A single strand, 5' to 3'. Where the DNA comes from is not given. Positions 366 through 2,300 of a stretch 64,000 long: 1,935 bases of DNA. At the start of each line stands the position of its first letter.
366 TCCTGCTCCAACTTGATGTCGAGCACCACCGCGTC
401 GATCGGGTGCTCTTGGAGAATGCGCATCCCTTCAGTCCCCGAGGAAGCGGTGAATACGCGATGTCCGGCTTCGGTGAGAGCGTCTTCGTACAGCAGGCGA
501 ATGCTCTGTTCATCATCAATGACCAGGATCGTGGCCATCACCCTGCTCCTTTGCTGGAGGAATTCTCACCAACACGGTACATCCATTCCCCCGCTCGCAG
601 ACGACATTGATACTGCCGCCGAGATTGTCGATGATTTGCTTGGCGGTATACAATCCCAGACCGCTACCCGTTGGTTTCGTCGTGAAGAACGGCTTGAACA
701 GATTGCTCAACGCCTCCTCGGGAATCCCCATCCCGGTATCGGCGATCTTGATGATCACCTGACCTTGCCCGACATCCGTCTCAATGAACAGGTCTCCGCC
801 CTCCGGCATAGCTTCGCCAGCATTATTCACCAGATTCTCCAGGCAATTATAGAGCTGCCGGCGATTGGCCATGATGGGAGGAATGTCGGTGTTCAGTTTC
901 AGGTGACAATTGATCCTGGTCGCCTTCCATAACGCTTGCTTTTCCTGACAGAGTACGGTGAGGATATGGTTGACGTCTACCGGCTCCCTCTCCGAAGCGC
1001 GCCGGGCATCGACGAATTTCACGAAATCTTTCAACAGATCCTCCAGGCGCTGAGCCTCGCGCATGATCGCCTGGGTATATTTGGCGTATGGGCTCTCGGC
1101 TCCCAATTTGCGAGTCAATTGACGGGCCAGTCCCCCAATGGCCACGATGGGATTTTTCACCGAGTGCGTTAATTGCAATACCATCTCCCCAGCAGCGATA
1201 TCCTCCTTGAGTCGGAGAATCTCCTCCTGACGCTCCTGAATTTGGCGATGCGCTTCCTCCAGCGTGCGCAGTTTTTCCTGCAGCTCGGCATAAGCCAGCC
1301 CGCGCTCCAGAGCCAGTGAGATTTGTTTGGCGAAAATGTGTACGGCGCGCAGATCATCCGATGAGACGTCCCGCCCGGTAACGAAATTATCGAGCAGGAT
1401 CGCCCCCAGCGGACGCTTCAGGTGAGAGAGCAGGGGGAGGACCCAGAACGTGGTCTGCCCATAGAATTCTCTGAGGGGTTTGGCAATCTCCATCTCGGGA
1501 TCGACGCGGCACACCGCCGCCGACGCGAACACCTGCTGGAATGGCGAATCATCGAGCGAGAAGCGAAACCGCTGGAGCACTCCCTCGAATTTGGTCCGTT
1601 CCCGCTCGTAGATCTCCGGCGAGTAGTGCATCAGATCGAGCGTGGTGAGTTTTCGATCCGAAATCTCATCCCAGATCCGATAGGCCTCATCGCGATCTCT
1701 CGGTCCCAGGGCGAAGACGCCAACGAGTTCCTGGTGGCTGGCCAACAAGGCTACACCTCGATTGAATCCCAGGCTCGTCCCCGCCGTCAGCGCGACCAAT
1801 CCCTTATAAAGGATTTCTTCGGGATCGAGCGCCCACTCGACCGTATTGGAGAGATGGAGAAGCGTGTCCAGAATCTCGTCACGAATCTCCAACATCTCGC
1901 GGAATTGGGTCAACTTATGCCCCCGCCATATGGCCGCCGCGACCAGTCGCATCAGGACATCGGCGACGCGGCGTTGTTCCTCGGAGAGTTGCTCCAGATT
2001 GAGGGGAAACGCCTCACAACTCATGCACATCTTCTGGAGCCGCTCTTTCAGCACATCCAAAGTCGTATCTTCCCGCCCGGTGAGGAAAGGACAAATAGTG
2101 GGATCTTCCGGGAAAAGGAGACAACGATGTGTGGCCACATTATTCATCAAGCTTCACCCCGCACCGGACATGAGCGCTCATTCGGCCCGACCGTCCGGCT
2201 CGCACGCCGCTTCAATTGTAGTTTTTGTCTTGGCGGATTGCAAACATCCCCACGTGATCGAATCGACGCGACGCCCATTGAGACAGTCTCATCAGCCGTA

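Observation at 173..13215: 13-kb co-directional extracytoplasmic peptide/amide catabolism supercluster ending in a Cys-cluster GAF kinase and CheY-like receiver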

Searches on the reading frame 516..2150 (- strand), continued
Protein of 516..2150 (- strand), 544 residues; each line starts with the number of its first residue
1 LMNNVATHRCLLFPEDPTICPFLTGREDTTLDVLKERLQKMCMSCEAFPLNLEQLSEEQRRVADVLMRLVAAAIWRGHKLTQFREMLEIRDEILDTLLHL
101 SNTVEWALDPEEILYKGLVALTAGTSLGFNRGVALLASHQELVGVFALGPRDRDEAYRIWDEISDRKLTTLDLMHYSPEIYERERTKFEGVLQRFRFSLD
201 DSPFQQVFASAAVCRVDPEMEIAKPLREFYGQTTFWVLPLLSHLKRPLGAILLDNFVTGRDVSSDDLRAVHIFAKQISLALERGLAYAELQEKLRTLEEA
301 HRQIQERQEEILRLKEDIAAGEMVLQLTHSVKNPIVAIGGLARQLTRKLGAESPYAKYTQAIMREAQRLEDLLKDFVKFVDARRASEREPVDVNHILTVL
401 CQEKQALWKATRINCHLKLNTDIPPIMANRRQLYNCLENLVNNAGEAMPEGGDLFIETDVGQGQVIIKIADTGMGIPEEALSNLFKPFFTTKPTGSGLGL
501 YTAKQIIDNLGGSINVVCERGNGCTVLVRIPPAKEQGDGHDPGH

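Call 17: find_encoding_contigs(protein=P0005, flank=8000, max_places=1)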
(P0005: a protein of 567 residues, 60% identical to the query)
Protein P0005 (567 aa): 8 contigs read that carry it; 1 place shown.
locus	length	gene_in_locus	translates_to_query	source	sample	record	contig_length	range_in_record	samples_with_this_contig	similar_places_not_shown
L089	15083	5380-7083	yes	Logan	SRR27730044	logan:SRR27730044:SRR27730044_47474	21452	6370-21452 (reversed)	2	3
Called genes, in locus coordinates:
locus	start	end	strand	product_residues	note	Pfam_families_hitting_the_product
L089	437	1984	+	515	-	PF20245:DUF6600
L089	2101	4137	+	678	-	PF00069:Pkinase, PF01636:APH (faint), PF07714:PK_Tyr_Ser-Thr, PF00514:Arm (faint), PF02985:HEAT (faint), PF13646:HEAT_2, PF03130:HEAT_PBS (faint), PF13646:HEAT_2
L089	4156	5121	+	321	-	PF00480:ROK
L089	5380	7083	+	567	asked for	PF02518:HATPase_c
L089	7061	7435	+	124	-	PF00072:Response_reg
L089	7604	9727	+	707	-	PF03065:Glyco_hydro_57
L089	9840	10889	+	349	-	PF01087:GalP_UDP_transf, PF16268:DUF4921, PF16285:DUF4931_N (weak), PF01230:HIT (faint), PF02744:GalP_UDP_tr_C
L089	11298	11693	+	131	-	PF14489:QueF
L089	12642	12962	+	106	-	PF00166:Cpn10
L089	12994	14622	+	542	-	PF00118:Cpn60_TCP1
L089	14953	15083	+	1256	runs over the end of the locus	PF15902:Sortilin-Vps10, PF06119:NIDO (faint), PF07705:CARDB, PF04151:PPC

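Call 36: predict_structure(alignment_id=A1)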
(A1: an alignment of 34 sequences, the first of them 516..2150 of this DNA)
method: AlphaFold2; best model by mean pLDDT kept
length: 544 residues; sequences in the alignment: 34
mean_pLDDT: 78.4   pTM: 0.48
mean pLDDT of the five models: 78.4, 75.6, 73.9, 72.1, 71.0
residues with pLDDT >= 90: 177; 70-90: 223; 50-70: 87; < 50: 57
segments of 3 or more residues with pLDDT < 50: 1-23, 38-45, 49-51, 491-496, 535-544
pLDDT, mean of each block of 10 residues (from residue 1): 34 43 50 49 47 52 56 63 70 83 83 94 80 94 96 90 87 90 95 95 94 92 94 95 93 88 83 91 92 89 83 65 62 74 80 83 84 72 63 91 87 92 87 85 86 94 90 81 65 53 80 86 90 55 32
secondary structure, 60 per line:
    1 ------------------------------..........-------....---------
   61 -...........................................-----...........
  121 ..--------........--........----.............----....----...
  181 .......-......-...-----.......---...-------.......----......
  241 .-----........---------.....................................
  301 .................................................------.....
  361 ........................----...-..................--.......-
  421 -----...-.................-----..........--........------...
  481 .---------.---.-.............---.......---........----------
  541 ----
elements in order: H31-40 H48-51 H62-104 H110-122 E131-138 E141-148 H153-165 H170-173 H178-187 H189-194 E196-198 H204-210 E214-216 H224-230 E235-241 E247-254 H264-349 H356-384 E389-391 H393-410 E413-419 E426-428 H430-446 E452-461 E464-471 H478-481 H497-509 E513-519 E523-530

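Call 41: fold_search(model_id=the predicted structure, library=pdb)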
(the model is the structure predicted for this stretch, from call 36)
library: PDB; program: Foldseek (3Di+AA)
matches with E <= 10: 1105; with E <= 0.001: 396
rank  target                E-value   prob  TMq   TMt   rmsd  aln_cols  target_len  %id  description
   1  9jfj_A                6.1e-17  1.00  0.27  0.61  12.1       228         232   28  Crystal structure of the cytoplasmic domain of ZraS in ADP-bound form (released 2025-03-26)
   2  8a6x_B                2.0e-16  1.00  0.30  0.42  18.9       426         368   19  Crystal structure of a chimeric LOV-Histidine kinase SB2F1 (asymmetrical variant, trigonal form with long c axis) (released 2024-01-10)
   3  9a5d_A                2.5e-16  1.00  0.27  0.25  46.9       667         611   13  Integrative model of WALK-YYCH by crosslinking MS and deep learning (released 2024-09-18)
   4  8a52_A                3.2e-16  1.00  0.29  0.42  18.4       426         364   19  Crystal structure of a chimeric LOV-Histidine kinase SB2F1 (asymmetrical variant, trigonal form with long c-axis) (released 2023-12-27)
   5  9jfj_B                4.2e-16  1.00  0.27  0.62   9.6       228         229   28  Crystal structure of the cytoplasmic domain of ZraS in ADP-bound form (released 2025-03-26)
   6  8a7f_A                1.9e-15  1.00  0.29  0.42  18.3       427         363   19  Crystal structure of a chimeric LOV-Histidine kinase SB2F1-I66R mutant (asymmetrical variant, trigonal form with long  (released 2024-01-10)
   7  8a7h_A                1.9e-15  1.00  0.29  0.42  17.9       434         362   20  Crystal structure of a chimeric LOV-Histidine kinase SB2F1-I66R mutant (light state; asymmetrical variant, trigonal fo (released 2024-01-10)
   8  8a3u                  2.3e-15  1.00  0.29  0.42  18.4       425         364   19  Crystal structure of a chimeric LOV-Histidine kinase SB2F1 (symmetrical variant, trigonal form with short c-axis) (released 2023-12-20)
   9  9jfj_C                7.9e-15  1.00  0.27  0.61  13.9       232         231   28  Crystal structure of the cytoplasmic domain of ZraS in ADP-bound form (released 2025-03-26)
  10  9jfj_D                1.2e-14  1.00  0.27  0.60   9.8       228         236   28  Crystal structure of the cytoplasmic domain of ZraS in ADP-bound form (released 2025-03-26)
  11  8a7f_B                1.6e-14  1.00  0.29  0.42  18.5       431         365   19  Crystal structure of a chimeric LOV-Histidine kinase SB2F1-I66R mutant (asymmetrical variant, trigonal form with long  (released 2024-01-10)
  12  9eut_A                1.8e-14  1.00  0.26  0.20  25.9       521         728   14  Cryo-EM structure of the full-length Pseudomonas aeruginosa bacteriophytochrome in its Pr state (released 2024-09-04)
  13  6rgy_B                2.2e-14  1.00  0.26  0.55  14.8       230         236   25  Revisiting pH-gated conformational switch. Complex HK853-RR468 pH 7.5 (released 2020-02-19)
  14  4gcz_A                3.0e-14  1.00  0.27  0.39  24.1       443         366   19  Structure of a blue-light photoreceptor (released 2013-06-19)
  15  6rh8_A                3.4e-14  1.00  0.25  0.55  14.9       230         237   23  Revisiting pH-gated conformational switch. Complex HK853 mutant H260A -RR468 mutant D53A pH 5.3 (released 2020-02-19)
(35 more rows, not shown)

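Call 47: find_encoding_contigs(protein=P0027, flank=8000, max_places=1)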
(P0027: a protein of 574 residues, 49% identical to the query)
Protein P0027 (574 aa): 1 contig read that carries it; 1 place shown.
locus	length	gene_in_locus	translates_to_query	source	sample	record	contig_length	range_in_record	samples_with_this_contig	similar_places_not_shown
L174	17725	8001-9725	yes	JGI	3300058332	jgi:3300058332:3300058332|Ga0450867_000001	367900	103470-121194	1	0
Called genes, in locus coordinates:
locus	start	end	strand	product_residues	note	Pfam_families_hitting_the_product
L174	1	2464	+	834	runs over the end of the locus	PF01731:Arylesterase (faint), PF10282:Lactonase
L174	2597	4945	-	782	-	PF02012:BNR (faint), PF15902:Sortilin-Vps10, PF06119:NIDO (weak)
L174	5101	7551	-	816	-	PF17764:PriA_3primeBD, PF00270:DEAD, PF04851:ResIII, PF18319:Zn_ribbon_PriA, PF00271:Helicase_C, PF18074:PriA_C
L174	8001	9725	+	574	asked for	PF02518:HATPase_c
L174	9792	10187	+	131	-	PF00072:Response_reg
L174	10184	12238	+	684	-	PF03065:Glyco_hydro_57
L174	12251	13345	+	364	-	PF01087:GalP_UDP_transf, PF16268:DUF4921 (faint), PF02744:GalP_UDP_tr_C (weak)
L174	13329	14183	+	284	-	PF04909:Amidohydro_2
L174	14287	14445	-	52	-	-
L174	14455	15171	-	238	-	PF01578:Cytochrom_C_asm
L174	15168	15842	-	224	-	PF03379:CcmB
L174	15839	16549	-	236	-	PF00005:ABC_tran, PF13304:AAA_21 (weak)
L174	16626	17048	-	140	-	PF03100:CcmE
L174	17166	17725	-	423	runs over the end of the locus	PF13620:CarboxypepD_reg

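Call 48: search_protein_families(library=ncbifam, proteins=[L084:12080-14122:+, L086:9997-12498:+, L082:3326-4312:+, L001:11978-14476:+], max_evalue=0.00001)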
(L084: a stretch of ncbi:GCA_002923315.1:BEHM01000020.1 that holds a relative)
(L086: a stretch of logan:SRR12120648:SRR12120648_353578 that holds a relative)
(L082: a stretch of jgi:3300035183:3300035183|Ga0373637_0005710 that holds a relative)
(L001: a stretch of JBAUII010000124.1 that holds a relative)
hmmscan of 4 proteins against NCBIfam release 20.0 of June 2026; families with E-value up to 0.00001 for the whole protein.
L084:12080-14122:+ (680 aa): 0 families

L086:9997-12498:+ (833 aa): 42 families (the best 25 are shown)
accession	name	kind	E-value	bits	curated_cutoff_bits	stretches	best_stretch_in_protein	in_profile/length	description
NF052502.1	man1P_GTase_Rv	exception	1.6e-88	296.9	440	2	2-355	2-347/352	mannose-1-phosphate guanylyltransferase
TIGR03990.1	Arch_GlmM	equivalog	3.8e-72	243.6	439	1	388-826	3-443/444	phosphoglucosamine mutase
TIGR03992.1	Arch_glmU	subfamily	1.6e-57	195.2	292.1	1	1-335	1-330/393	bifunctional sugar-1-phosphate nucleotidylyltransferase/acetyltransferase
TIGR01208.1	rmlA_long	equivalog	6.8e-48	163.3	320.25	1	2-342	1-335/353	glucose-1-phosphate thymidylyltransferase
NF003670.0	PRK05293.1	equivalog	2.3e-42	145.3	470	1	3-357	7-359/382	glucose-1-phosphate adenylyltransferase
TIGR02091.1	glgC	equivalog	4.4e-42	144.4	424.9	1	3-356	3-362/364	glucose-1-phosphate adenylyltransferase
TIGR01455.1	glmM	equivalog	2.6e-38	131.9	447.55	1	395-822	7-435/442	phosphoglucosamine mutase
NF041173.1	Sug_nt_acttase_Thmprot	equivalog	9.9e-34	116.9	600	1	1-333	1-328/405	bifunctional sugar-1-phosphate nucleotidylyltransferase/acetyltransferase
TIGR01173.1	glmU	equivalog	2.2e-32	112.5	366.85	2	1-181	1-175/452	bifunctional UDP-N-acetylglucosamine diphosphorylase/glucosamine-1-phosphate N-acetyltransferase GlmU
NF010935.0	PRK14355.1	equivalog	1e-29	103.5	718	1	2-183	5-183/459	bifunctional UDP-N-acetylglucosamine diphosphorylase/glucosamine-1-phosphate N-acetyltransferase GlmU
TIGR02623.1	G1P_cyt_trans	equivalog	6e-29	101.2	300.25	2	1-65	1-65/255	glucose-1-phosphate cytidylyltransferase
NF002772.0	PRK02862.1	equivalog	6.1e-29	101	537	2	174-367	211-403/429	glucose-1-phosphate adenylyltransferase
NF010934.1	PRK14354.1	equivalog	1.7e-28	99.4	450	1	3-182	2-176/447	bifunctional UDP-N-acetylglucosamine diphosphorylase/glucosamine-1-phosphate N-acetyltransferase GlmU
NF045761.1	NAMPUrTaseMurU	equivalog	5.5e-27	95.1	250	1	1-224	1-217/226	N-acetylmuramate alpha-1-phosphate uridylyltransferase MurU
NF049965.1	GlMnHpPGnyltfHddC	equivalog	6.7e-27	94.5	300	1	1-195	1-184/221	D-glycero-D-manno-heptose 1-phosphate guanosyltransferase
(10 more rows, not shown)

L082:3326-4312:+ (328 aa): 13 families
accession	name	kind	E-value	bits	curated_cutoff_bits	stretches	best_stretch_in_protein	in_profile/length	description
TIGR00744.1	ROK_glcA_fam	subfamily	8e-67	225.7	260.35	1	14-324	1-311/318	ROK family glucokinase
NF049930.1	TransRegMlc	equivalog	1.6e-41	142.9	530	1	33-324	108-392/405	sugar metabolism global transcriptional regulator Mlc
NF047937.1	TransRegNagC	equivalog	2.1e-41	142.4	650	1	22-322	91-385/399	DNA-binding transcriptional regulator NagC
NF007251.0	PRK09698.1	equivalog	6.7e-37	127.4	253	1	11-324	6-299/304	allose kinase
NF003461.0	PRK05082.1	subfamily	9.1e-37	127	283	1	16-324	6-289/291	N-acetylmannosamine kinase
NF047821.1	NactlManKinNanK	equivalog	9e-33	114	450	1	90-322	76-287/288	N-acetylmannosamine kinase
NF007108.0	PRK09557.1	equivalog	2.3e-30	106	443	1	13-320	3-299/303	fructokinase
NF009835.0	PRK13310.1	equivalog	1.8e-27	96.5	380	1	12-320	1-299/303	N-acetylglucosamine kinase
NF045551.1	GK_Pyrobac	equivalog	1.3e-26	93.6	500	1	13-322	2-281/294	ATP-dependent glucokinase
NF042998.1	bglucokin_BglK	equivalog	3e-18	66.1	550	1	22-318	13-282/291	beta-glucoside kinase BglK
NF009836.0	PRK13311.1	equivalog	4.9e-15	55.4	551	1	13-195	2-191/256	N-acetyl-D-glucosamine kinase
NF045550.1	FrctkaseScrK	equivalog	8.9e-15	54.9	400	1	70-202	55-194/293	fructokinase ScrK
NF045942.1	PolPhglucPhase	equivalog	6.1e-12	45.8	250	1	71-180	57-162/242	polyphosphate--glucose phosphotransferase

L001:11978-14476:+ (832 aa): 42 families (the best 25 are shown)
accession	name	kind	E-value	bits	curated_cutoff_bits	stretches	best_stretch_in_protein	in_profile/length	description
NF052502.1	man1P_GTase_Rv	exception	1.1e-86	290.9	440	2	2-291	2-284/352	mannose-1-phosphate guanylyltransferase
TIGR03990.1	Arch_GlmM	equivalog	3.4e-68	230.6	439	1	387-823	3-441/444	phosphoglucosamine mutase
TIGR03992.1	Arch_glmU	subfamily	1.4e-60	205.3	292.1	1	1-333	1-329/393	bifunctional sugar-1-phosphate nucleotidylyltransferase/acetyltransferase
TIGR01208.1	rmlA_long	equivalog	5.2e-47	160.4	320.25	1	2-334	1-334/353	glucose-1-phosphate thymidylyltransferase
NF003670.0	PRK05293.1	equivalog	4.2e-46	157.6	470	1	3-341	7-362/382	glucose-1-phosphate adenylyltransferase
TIGR02091.1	glgC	equivalog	5.1e-45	154.1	424.9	1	3-337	3-362/364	glucose-1-phosphate adenylyltransferase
NF041173.1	Sug_nt_acttase_Thmprot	equivalog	7.4e-40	137.1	600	1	1-337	1-333/405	bifunctional sugar-1-phosphate nucleotidylyltransferase/acetyltransferase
TIGR01455.1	glmM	equivalog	1.8e-34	119.2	447.55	1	395-746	8-366/442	phosphoglucosamine mutase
TIGR01173.1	glmU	equivalog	1.1e-33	116.8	366.85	2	1-182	1-177/452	bifunctional UDP-N-acetylglucosamine diphosphorylase/glucosamine-1-phosphate N-acetyltransferase GlmU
NF010934.1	PRK14354.1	equivalog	2.5e-33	115.3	450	1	3-182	2-177/447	bifunctional UDP-N-acetylglucosamine diphosphorylase/glucosamine-1-phosphate N-acetyltransferase GlmU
NF010935.0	PRK14355.1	equivalog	4.4e-32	111.3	718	1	2-182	5-183/459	bifunctional UDP-N-acetylglucosamine diphosphorylase/glucosamine-1-phosphate N-acetyltransferase GlmU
NF049965.1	GlMnHpPGnyltfHddC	equivalog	4.6e-30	104.9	300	1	1-227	1-215/221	D-glycero-D-manno-heptose 1-phosphate guanosyltransferase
NF045761.1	NAMPUrTaseMurU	equivalog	5.4e-30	104.9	250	1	1-228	1-222/226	N-acetylmuramate alpha-1-phosphate uridylyltransferase MurU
TIGR02623.1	G1P_cyt_trans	equivalog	9.6e-30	103.9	300.25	2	1-65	1-65/255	glucose-1-phosphate cytidylyltransferase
NF002023.0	PRK00844.1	subfamily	6.3e-29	101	458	1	3-337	9-381/408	glucose-1-phosphate adenylyltransferase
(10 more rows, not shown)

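Call 62: search_solved_structures(query=L084:12080-14122:+, max_evalue=0.001)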
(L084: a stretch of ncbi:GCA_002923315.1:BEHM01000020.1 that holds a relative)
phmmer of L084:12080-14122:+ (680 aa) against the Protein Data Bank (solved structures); distinct sequences matched with E-value up to 0.001: 8.
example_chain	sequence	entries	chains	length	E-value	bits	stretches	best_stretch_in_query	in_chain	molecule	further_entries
9kyq_B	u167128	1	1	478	1.1e-106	361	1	3-498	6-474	Glycoside hydrolase family 57 N-terminal domain-containing protein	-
9iht_A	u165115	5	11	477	1.1e-106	360.9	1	3-498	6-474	Glycoside hydrolase family 57 N-terminal domain-containing protein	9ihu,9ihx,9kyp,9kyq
9jlq_A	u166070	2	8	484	1.3e-106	360.8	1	3-498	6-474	Glycoside hydrolase family 57 N-terminal domain-containing protein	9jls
9jlv_A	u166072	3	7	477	2.5e-106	359.8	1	3-498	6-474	Glycoside hydrolase family 57 N-terminal domain-containing protein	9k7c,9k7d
9jlr_A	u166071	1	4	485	2.8e-106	359.6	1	3-498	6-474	Glycoside hydrolase family 57 N-terminal domain-containing protein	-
8zyi_A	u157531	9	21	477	4.5e-106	358.9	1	3-498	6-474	Glycoside hydrolase family 57 N-terminal domain-containing protein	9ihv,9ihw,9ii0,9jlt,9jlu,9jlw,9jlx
9ii1_A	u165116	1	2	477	1.2e-105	357.5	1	3-498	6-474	Glycoside hydrolase family 57 N-terminal domain-containing protein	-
7e1y_A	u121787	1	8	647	8.3e-09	37.4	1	237-474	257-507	Glycoside hydrolase, family 57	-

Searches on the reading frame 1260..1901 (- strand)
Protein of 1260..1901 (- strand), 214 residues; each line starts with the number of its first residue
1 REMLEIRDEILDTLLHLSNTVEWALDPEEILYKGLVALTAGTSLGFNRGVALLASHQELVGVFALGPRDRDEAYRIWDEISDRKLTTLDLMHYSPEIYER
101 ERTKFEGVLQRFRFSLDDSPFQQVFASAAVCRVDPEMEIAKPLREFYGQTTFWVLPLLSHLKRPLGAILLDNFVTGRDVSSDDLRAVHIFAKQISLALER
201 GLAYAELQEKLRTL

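Call 37: search_protein_families(library=pfam, proteins=[window:1260-1901:-], max_evalue=10)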
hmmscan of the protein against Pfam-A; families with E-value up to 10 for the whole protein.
window:1260-1901:- (214 aa): 3 families
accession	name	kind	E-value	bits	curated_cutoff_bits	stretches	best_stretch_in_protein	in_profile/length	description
PF13492.12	GAF_3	-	0.00022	22.1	27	1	144-200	75-129/129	GAF domain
PF13185.12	GAF_2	-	0.00097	19.8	28.6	1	114-199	50-136/136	GAF domain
PF01590.32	GAF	-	0.004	18.1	22.4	1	118-198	52-133/133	GAF domain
